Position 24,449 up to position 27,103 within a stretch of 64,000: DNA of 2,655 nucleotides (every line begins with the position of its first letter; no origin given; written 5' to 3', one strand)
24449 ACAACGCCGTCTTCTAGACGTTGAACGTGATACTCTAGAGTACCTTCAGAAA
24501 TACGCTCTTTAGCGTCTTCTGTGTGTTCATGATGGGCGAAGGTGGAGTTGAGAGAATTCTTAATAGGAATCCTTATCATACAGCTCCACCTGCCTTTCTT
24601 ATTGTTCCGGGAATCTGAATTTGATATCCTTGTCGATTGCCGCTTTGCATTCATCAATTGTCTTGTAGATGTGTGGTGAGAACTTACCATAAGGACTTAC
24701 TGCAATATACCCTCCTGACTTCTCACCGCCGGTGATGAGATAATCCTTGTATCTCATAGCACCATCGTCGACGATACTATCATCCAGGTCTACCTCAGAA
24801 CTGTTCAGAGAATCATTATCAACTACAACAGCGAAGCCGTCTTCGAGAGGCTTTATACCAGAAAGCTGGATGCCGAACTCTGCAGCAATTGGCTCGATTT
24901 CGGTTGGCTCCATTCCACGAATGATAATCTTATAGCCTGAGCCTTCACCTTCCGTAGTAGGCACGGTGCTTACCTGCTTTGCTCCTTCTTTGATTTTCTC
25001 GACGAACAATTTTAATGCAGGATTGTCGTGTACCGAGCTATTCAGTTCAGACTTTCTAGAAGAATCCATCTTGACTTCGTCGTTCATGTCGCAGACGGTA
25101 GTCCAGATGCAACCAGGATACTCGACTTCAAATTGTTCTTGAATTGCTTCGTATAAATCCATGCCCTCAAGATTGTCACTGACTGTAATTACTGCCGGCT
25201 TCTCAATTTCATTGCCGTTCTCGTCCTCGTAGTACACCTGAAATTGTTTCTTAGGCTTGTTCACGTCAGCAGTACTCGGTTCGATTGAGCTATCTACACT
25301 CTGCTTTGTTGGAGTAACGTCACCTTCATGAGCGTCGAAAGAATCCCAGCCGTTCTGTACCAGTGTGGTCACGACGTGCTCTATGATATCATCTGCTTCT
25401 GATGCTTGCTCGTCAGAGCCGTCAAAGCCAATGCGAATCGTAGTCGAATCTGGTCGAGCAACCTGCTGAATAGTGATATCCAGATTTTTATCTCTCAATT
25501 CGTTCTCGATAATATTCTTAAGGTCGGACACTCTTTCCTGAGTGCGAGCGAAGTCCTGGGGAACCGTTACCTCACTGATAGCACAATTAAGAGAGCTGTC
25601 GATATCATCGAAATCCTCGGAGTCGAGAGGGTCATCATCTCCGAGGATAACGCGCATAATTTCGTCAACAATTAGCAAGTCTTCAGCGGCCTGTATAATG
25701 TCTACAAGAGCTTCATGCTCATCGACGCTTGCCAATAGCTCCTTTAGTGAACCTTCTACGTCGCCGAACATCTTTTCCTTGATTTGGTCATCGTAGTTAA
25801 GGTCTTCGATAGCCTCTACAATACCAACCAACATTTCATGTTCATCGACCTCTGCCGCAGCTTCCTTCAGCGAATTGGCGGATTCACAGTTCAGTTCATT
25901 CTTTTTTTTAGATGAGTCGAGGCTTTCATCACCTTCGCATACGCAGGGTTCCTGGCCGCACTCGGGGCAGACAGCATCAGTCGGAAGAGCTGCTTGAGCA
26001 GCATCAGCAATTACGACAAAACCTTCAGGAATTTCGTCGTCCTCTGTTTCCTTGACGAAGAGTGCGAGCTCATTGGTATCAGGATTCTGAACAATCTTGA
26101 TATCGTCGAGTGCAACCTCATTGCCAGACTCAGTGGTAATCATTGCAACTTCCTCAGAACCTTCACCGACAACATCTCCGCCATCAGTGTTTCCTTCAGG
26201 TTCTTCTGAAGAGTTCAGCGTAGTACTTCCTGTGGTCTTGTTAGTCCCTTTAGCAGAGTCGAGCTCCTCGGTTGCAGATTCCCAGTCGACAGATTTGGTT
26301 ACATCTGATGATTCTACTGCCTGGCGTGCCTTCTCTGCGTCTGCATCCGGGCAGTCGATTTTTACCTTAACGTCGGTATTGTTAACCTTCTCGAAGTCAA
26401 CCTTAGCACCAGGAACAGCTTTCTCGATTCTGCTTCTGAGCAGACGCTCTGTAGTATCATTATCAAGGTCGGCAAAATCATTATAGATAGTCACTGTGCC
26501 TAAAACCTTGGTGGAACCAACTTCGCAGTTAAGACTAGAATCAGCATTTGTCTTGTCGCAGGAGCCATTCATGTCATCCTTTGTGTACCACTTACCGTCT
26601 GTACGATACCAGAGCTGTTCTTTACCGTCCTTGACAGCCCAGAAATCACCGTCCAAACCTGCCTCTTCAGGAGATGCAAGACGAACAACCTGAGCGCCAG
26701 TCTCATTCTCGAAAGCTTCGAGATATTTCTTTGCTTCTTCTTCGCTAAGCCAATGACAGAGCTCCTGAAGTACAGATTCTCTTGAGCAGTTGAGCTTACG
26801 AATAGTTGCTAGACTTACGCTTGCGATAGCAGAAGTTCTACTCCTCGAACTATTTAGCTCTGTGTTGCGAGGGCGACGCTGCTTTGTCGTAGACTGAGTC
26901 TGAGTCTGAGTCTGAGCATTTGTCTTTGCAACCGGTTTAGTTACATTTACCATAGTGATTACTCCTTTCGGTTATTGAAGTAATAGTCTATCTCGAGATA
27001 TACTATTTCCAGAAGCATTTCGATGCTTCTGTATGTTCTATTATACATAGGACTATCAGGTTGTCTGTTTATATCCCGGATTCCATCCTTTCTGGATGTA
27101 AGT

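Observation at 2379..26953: LN[S/C]S tetrapeptide massively enriched in virion proteins; putative head-protease cleavage code and a 784 aa acidic polyprotein-like cargo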

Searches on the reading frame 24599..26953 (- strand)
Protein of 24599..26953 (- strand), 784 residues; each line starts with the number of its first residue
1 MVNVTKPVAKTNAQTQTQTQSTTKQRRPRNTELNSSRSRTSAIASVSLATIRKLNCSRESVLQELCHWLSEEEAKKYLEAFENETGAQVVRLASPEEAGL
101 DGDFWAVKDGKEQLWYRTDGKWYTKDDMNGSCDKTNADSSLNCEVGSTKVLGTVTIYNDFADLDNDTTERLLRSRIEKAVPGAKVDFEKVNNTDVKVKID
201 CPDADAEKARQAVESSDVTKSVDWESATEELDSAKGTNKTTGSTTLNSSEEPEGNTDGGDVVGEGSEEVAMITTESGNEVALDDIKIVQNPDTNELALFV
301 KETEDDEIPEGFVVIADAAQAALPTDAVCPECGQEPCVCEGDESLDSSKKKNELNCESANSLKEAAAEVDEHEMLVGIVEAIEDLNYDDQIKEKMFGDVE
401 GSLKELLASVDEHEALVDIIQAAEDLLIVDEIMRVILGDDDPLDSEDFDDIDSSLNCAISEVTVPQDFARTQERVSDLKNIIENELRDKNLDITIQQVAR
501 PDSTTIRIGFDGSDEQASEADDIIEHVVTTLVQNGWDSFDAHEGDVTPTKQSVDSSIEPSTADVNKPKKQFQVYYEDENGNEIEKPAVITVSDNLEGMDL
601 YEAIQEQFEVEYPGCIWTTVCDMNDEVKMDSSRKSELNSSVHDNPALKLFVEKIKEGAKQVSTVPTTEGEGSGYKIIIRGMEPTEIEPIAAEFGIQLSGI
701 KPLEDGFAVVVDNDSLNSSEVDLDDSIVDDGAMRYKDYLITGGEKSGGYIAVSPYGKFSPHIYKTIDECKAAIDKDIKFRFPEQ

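Call 6: search_protein_families(library=phrogs, proteins=[window:24599-26953:-], max_evalue=0.01)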
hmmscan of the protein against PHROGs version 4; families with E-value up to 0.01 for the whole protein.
window:24599-26953:- (784 aa): 0 families

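Call 7: search_protein_families(library=pfam, proteins=[window:24599-26953:-], max_evalue=0.01)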
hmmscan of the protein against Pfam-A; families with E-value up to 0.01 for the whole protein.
window:24599-26953:- (784 aa): 0 families

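Call 25: find_homologous_proteins(query=window:24599-26953:-, max_evalue=0.001)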
Query window:24599-26953:- (784 aa): 71 proteins with E <= 0.001 among 8000 candidates.
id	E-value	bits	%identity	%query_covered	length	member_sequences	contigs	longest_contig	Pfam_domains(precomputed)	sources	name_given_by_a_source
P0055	0.0e+0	1671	97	100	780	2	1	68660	-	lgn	-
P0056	0.0e+0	1243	97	44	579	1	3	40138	-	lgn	-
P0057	8.3e-293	992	61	100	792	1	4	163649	-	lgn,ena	-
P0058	6.3e-274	929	91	30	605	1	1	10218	-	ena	-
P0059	2.9e-271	920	90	30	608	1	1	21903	-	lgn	-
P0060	6.8e-201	688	60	70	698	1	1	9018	-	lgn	-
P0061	7.2e-199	681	88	29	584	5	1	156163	-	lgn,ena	-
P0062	1.0e-187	644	60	70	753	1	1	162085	-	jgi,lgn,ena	-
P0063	2.3e-187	643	60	70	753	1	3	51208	-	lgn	-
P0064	1.2e-181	624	74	46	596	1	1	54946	-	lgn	-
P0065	1.6e-150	521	59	45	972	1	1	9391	-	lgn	-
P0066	1.7e-146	508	51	70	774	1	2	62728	-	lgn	-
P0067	9.3e-145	502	51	70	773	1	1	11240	-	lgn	-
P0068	1.8e-137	478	54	58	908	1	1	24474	-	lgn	-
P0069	3.3e-127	444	48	70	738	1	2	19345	-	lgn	-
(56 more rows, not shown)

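Call 62: predict_structure(alignment_id=A3)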
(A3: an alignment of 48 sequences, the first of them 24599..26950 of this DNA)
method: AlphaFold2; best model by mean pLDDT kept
length: 783 residues; sequences in the alignment: 48
mean_pLDDT: 64.5   pTM: 0.23
mean pLDDT of the five models: 64.5, 63.8, 63.1, 62.8, 62.1
residues with pLDDT >= 90: 9; 70-90: 426; 50-70: 107; < 50: 241
segments of 3 or more residues with pLDDT < 50: 1-55, 129-145, 226-267, 320-330, 332-336, 338-358, 438-454, 539-566, 624-627, 630-641, 722-733, 735-737, 741-745, 755-759, 781-783
pLDDT, mean of each block of 10 residues (from residue 1): 31 29 33 29 31 57 80 85 85 69 81 81 65 30 56 85 79 85 86 87 77 87 59 27 26 30 44 76 81 80 78 72 42 45 34 43 61 83 87 85 85 85 84 61 37 60 73 81 85 74 75 79 88 70 31 28 54 74 76 67 78 74 50 35 72 82 69 83 87 83 83 69 46 48 53 49 68 60 42
secondary structure, 60 per line:
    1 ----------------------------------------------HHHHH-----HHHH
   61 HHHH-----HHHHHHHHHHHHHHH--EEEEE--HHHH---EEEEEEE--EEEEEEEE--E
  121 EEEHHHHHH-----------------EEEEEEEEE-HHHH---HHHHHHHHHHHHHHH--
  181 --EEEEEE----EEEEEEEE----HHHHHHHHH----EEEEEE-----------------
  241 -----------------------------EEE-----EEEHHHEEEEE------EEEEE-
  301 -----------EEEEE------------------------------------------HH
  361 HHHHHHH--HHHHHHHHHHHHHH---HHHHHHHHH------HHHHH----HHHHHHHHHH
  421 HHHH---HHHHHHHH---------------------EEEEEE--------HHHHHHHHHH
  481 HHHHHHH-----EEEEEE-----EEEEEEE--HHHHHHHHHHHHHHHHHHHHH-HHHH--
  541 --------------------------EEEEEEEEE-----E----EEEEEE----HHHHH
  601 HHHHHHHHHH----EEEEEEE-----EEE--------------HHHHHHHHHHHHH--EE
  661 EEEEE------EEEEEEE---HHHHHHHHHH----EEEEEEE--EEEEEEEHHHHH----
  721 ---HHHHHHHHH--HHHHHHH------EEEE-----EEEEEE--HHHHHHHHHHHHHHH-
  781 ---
elements in order (helices of 4 or more, strands of 3 or more residues): H47-51 H57-64 H70-84 E87-91 H94-97 E101-107 E110-117 E120-123 H124-129 E147-155 H157-160 H164-178 E183-188 E193-200 H205-213 E218-223 E270-272 E278-280 E284-288 E295-299 E312-316 H359-367 H370-383 H387-395 H402-406 H411-424 H428-435 E457-462 H471-487 E493-498 E504-510 H513-533 H535-538 E567-575 E586-591 H596-610 E615-621 E627-629 H644-656 E659-665 E672-678 H682-691 E696-702 E705-711 H712-716 H724-732 H735-741 E748-751 E757-762 H765-779
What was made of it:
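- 24599..26953 (-): 784-aa acidic (pI 4.24) bead-on-a-string protein. It has a basic leader plus about eight small domains. The eight LN[SC]x sites are at DNA 26846, 26783, 26522, 26207, 25883, 25580, 25034 and 24797 (first base of each 12-nt stretch). Predicted products are 35, 21, 87, 105, 108, 101, 182, 79 and 66 aa. Call 62 (AF2: low-confidence linkers at 1-55, 129-145, 226-267, 320-358, 438-454, 539-566, 624-641 and 722-745 contain 7 of 8 sites; the eighth lies at a linker edge).
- It is predicted to be a string of small alpha/beta globular domains, not a long coiled coil (call 62).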

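Call 65: fold_search(model_id=the predicted structure, library=pdb)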
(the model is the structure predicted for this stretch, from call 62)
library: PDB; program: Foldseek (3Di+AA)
matches with E <= 10: 1441; with E <= 0.001: 0
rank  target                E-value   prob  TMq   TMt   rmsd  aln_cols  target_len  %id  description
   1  7daw_B                2.4e-02  0.75  0.08  0.07  17.5       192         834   11  Crystal structure of Mycobacterium tuberculosis phenylalanyl-tRNA synthetase (released 2021-01-13)
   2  2n51_MODEL_1_A        4.0e-02  0.96  0.09  0.37   6.8       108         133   17  NMR structure of the C-terminal region of human eukaryotic elongation factor 1B (released 2016-05-18)
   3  1sc6_A                4.7e-02  0.99  0.08  0.15   8.8        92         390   17  Crystal Structure of W139G D-3-Phosphoglycerate dehydrogenase complexed with NAD+ (released 2005-02-22)
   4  1y7p_B                4.9e-02  1.00  0.08  0.27   4.0        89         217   16  1.9 A Crystal Structure of a Protein of Unknown Function AF1403 from Archaeoglobus fulgidus, Probable Metabolic Regula (released 2005-02-01)
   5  1sc6_B                4.9e-02  0.99  0.08  0.16   8.8        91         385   16  Crystal Structure of W139G D-3-Phosphoglycerate dehydrogenase complexed with NAD+ (released 2005-02-22)
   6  2bj7_A                5.2e-02  0.90  0.08  0.30   7.9        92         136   20  NIKR IN CLOSED CONFORMATION AND NICKEL BOUND TO HIGH-AFFINITY SITES (released 2005-04-08)
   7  2p9e_B                5.5e-02  0.99  0.08  0.15   8.9        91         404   18  Crystal Structure of G336V mutant of E.coli phosphoglycerate dehydrogenase (released 2007-04-24)
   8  6nuk_A                6.8e-02  0.82  0.07  0.34  12.8        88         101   17  De novo designed protein Ferredog-Diesel (released 2019-06-12)
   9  2f4f_A                7.2e-02  0.99  0.08  0.39   4.6        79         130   18  Crystal structure of IS200 transposase (released 2005-12-13)
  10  6dzs_B                8.0e-02  0.91  0.08  0.13   5.8        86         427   17  Mycobacterial homoserine dehydrogenase ThrA in complex with NADP (released 2018-07-18)
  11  3lgh_C                8.5e-02  0.98  0.08  0.56   3.9        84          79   12  Crystal structure of NikR from Helicobacter pylori with variable Ni site coordination (released 2010-09-15)
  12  9a9s_D                8.9e-02  1.00  0.09  0.61   4.3        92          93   14  Human elongation factor 1  complex (released 2025-07-30)
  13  7jsr_B                9.4e-02  0.14  0.07  0.05  24.9       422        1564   10  Crystal structure of the large glutamate dehydrogenase composed of 180 kDa subunits from Mycobacterium smegmatis (released 2021-06-09)
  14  1cqm_A                1.1e-01  0.99  0.09  0.51   4.9       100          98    9  PROTEIN AGGREGATION AND ALZHEIMER'S DISEASE: CRYSTALLOGRAPHIC ANALYSIS OF THE PHENOMENON. ENGINEERED VERSION OF THE RI (released 2000-09-08)
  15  6ypu_g                1.1e-01  0.97  0.07  0.43   5.9        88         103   11  Acinetobacter baumannii ribosome-amikacin complex - 30S subunit body (released 2020-09-16)
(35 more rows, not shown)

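Call 87: fold_search(model_id=the predicted structure, library=viral)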
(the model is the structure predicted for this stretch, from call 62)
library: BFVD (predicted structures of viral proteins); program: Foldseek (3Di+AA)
matches with E <= 10: 867; with E <= 0.001: 1
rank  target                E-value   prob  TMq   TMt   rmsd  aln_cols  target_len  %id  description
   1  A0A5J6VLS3            7.0e-04  0.21  0.07  0.07  34.2       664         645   13  PH domain-containing protein [Megaviridae environmental sample]
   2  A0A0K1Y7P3            7.6e-03  0.28  0.09  0.10  25.5       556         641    7  (no name in the UniProt tables at hand)
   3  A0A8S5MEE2            1.1e-02  0.35  0.06  0.15  23.3       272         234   11  Insulinase (Peptidase family M16) [Siphoviridae sp. ctYh54]
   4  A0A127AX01            2.0e-02  0.51  0.09  0.19  20.8       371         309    8  Uncharacterized protein [Bacillus phage SP-15]
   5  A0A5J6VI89            2.1e-02  0.12  0.07  0.09  26.9       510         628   10  Core-2/I-branching enzyme [Megaviridae environmental sample]
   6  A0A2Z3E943            2.3e-02  0.20  0.06  0.12  29.2       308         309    9  (no name in the UniProt tables at hand)
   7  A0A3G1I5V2            2.4e-02  0.21  0.07  0.15  20.1       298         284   12  (no name in the UniProt tables at hand)
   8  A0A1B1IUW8            2.7e-02  0.21  0.06  0.07  28.4       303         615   12  (no name in the UniProt tables at hand)
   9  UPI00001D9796         2.8e-02  1.00  0.09  0.53   8.6       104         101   13  (no name look-up for this kind of identifier)
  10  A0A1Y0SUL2            2.8e-02  0.30  0.08  0.19  20.3       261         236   11  Uncharacterized protein [Pseudomonas phage Phabio]
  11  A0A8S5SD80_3          3.0e-02  0.10  0.07  0.04  37.3       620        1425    9  Minor tail protein [Siphoviridae sp. ctnpt50]
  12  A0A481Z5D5            3.3e-02  0.12  0.08  0.08  32.2       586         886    9  Uncharacterized protein [Pithovirus LCPAC201]
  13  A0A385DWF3            3.3e-02  0.10  0.06  0.09  24.7       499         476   12  (no name in the UniProt tables at hand)
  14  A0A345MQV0            3.5e-02  0.99  0.09  0.23   5.0        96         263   16  (no name in the UniProt tables at hand)
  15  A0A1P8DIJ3            3.5e-02  0.09  0.10  0.09  37.1      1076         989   10  (no name in the UniProt tables at hand)
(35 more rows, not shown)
